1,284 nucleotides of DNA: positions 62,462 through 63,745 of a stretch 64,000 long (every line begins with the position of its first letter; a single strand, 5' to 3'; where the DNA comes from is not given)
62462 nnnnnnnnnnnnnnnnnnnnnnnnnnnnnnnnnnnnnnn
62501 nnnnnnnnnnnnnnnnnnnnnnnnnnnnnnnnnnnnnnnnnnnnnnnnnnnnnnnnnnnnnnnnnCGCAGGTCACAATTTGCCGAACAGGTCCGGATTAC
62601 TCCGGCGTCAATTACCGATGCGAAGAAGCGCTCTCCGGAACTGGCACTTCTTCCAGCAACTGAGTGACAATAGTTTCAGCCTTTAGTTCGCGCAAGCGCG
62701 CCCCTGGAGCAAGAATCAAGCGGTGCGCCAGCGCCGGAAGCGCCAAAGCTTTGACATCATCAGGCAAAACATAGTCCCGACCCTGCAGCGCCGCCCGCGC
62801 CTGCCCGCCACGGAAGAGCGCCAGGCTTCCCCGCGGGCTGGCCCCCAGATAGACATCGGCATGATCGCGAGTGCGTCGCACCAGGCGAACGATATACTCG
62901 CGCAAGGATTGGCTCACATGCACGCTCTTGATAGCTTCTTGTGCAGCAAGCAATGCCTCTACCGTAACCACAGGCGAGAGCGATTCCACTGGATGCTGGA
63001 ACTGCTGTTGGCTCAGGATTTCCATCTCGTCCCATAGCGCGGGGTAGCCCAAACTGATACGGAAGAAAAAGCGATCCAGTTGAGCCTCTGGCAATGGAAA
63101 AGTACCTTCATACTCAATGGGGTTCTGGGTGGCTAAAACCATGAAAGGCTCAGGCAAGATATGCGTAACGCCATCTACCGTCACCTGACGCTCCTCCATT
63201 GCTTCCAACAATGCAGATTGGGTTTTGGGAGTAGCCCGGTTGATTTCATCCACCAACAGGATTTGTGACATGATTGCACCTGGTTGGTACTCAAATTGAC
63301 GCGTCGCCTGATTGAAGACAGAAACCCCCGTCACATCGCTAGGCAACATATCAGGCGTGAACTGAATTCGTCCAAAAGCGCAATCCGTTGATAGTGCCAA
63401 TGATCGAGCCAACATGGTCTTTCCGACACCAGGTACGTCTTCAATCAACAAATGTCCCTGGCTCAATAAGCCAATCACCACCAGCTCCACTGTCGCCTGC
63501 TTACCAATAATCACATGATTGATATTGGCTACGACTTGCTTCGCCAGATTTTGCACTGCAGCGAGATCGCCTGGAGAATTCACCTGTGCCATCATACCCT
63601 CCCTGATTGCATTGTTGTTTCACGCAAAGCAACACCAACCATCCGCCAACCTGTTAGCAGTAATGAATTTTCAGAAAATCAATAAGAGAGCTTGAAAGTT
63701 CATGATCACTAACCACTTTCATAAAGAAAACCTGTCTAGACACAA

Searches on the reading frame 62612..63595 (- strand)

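Call 7: search_protein_families(library=pfam, proteins=[window:62612-63595:-], max_evalue=0.001)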
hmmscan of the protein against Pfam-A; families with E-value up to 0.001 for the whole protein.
window:62612-63595:- (327 aa): 9 families
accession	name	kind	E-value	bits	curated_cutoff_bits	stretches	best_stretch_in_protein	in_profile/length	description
PF07726.17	AAA_3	-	4.8e-63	211.3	27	1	48-177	1-130/131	ATPase family associated with various cellular activities (AAA)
PF17863.7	AAA_lid_2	-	1.1e-22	79.9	22.7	1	240-312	1-73/74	AAA lid domain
PF07728.20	AAA_5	-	2.1e-15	57.4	22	1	54-176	7-139/139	AAA domain (dynein-related subfamily)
PF20030.5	bpMoxR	-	7.4e-08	32.1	27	1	19-182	4-166/205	MoxR domain in the MoxR-vWA-beta-propeller ternary systems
PF00493.29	MCM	-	1.7e-07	31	23.3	1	45-161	56-175/224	MCM P-loop domain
PF00004.35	AAA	-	2.5e-07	31.6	21.2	1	54-179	6-126/131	ATPase family associated with various cellular activities (AAA)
PF01078.27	Mg_chelatase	-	4.2e-05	23.5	20.3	0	29-66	5-42/207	Magnesium chelatase, subunit ChlI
PF05496.18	RuvB_N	-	0.00039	20.6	27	0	47-139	34-114/159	Holliday junction DNA helicase RuvB P-loop domain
PF00158.32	Sigma54_activat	-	0.00058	20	20.2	0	46-155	22-139/168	Sigma-54 interaction domain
